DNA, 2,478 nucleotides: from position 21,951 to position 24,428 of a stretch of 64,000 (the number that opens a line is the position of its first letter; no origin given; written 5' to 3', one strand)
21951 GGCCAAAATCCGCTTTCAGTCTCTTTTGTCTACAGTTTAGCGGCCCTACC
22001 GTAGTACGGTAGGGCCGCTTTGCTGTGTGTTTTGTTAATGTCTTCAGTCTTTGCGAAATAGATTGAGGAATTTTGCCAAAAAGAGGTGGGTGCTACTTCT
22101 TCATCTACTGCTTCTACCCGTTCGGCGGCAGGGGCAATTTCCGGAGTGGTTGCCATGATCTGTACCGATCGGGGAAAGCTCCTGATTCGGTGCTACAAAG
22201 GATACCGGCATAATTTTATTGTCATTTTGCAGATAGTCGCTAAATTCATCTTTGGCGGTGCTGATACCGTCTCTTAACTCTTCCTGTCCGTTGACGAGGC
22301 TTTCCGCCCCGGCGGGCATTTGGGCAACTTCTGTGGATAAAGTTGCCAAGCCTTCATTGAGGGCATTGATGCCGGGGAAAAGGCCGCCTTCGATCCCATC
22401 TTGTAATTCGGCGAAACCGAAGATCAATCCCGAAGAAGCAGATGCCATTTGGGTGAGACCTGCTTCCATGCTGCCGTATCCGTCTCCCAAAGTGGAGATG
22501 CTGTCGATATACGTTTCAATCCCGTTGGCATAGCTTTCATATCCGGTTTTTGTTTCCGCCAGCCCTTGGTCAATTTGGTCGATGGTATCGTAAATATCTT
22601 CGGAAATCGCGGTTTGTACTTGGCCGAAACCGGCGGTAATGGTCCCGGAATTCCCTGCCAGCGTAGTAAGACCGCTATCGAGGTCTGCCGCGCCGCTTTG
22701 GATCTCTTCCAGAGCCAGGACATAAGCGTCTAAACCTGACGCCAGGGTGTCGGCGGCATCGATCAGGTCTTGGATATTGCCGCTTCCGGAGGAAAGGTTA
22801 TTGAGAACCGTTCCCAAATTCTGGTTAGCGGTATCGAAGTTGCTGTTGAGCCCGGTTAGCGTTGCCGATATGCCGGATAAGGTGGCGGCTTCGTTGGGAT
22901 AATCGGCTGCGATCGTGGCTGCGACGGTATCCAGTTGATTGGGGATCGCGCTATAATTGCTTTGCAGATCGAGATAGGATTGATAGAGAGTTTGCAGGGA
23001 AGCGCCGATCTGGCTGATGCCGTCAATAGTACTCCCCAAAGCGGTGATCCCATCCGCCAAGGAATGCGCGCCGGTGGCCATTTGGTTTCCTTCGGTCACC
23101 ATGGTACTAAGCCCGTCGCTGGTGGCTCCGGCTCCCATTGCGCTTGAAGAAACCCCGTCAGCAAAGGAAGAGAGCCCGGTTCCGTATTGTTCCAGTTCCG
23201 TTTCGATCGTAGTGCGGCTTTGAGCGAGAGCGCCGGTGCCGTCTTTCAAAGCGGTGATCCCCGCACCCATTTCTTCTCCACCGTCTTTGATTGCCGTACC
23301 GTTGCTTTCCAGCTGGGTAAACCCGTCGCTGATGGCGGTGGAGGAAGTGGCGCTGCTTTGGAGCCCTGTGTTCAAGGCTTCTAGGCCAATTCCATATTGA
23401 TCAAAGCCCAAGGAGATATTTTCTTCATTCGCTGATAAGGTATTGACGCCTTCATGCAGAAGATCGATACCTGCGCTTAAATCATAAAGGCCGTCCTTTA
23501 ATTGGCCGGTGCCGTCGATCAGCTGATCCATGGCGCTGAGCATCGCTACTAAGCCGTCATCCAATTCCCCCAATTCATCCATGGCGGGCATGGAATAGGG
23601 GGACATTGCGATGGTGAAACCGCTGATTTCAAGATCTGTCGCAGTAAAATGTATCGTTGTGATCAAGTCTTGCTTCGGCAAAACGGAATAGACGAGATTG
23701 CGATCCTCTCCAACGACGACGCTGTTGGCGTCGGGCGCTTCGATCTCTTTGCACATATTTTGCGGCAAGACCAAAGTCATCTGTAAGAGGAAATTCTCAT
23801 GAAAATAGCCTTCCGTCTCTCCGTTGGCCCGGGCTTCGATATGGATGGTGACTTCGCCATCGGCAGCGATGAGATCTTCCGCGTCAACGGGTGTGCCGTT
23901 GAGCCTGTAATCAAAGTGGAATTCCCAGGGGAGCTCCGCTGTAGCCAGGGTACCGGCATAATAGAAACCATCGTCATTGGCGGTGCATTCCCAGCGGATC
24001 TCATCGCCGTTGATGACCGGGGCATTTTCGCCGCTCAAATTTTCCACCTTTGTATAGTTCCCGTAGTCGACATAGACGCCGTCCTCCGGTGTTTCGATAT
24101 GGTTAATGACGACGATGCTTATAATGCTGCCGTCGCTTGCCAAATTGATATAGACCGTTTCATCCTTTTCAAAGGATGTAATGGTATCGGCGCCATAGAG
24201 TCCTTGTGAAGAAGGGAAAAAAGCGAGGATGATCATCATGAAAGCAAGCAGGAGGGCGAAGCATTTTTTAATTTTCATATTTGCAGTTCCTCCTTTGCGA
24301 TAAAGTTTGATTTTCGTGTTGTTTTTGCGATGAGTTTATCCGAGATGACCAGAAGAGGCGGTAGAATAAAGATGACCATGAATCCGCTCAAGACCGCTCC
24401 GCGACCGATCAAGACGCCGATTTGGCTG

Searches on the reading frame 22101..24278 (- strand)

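Call 32: search_protein_families(library=pfam, proteins=[window:22101-24278:-], max_evalue=0.01)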
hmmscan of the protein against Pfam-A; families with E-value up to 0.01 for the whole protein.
window:22101-24278:- (725 aa): 1 family
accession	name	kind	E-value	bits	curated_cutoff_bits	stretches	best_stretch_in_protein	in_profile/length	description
PF04513.17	Baculo_PEP_C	-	0.00012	22.6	38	0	435-547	15-118/140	Baculovirus polyhedron envelope protein, PEP, C terminus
